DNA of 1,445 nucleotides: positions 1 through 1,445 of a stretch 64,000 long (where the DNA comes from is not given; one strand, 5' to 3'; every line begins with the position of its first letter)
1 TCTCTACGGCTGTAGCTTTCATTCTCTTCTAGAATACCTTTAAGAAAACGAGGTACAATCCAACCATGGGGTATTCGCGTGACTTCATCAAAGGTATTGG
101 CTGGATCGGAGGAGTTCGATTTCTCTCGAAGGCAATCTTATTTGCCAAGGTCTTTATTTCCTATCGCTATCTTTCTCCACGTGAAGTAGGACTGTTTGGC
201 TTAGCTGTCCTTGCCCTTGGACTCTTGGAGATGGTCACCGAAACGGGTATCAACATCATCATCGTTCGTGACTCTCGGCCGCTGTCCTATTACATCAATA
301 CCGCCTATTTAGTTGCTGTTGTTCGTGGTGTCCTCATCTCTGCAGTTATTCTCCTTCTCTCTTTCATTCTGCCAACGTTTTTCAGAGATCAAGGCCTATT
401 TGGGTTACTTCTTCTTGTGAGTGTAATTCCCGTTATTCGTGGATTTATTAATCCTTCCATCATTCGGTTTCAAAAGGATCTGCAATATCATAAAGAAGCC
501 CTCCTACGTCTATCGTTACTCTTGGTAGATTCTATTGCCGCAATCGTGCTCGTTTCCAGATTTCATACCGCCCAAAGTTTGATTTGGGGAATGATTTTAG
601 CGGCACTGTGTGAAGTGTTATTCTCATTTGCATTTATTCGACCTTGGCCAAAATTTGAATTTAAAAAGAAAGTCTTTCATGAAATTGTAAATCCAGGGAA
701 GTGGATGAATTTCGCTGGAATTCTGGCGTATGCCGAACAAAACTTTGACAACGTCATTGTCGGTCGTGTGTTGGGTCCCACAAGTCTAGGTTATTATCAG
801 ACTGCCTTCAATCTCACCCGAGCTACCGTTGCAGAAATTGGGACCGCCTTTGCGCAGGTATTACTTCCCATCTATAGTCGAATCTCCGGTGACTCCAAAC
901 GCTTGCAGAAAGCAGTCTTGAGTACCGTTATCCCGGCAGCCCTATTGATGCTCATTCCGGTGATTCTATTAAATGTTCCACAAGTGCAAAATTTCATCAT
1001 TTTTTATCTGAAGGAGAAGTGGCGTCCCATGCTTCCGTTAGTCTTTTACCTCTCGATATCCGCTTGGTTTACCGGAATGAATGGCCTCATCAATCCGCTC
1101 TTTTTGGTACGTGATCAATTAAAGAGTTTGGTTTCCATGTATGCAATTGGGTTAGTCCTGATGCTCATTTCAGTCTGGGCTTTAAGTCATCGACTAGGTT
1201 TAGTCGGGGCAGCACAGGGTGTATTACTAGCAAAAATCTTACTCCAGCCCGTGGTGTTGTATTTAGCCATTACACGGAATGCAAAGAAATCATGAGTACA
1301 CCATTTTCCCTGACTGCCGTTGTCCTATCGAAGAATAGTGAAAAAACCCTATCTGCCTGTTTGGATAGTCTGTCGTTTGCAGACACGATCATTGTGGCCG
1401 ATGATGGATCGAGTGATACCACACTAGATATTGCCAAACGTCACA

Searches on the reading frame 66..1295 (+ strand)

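Call 30: search_protein_families(library=pfam, proteins=[window:66-1295:+], max_evalue=0.001)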
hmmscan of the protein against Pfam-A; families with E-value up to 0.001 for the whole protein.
window:66-1295:+ (409 aa): 2 families
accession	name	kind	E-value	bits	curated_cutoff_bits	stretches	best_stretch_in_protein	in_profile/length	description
PF13440.11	Polysacc_synt_3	-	1.4e-48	166.1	23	1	34-323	4-292/293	Polysaccharide biosynthesis protein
PF01943.22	Polysacc_synt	-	5.1e-20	72.5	28.2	1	8-273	2-273/274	Polysaccharide biosynthesis protein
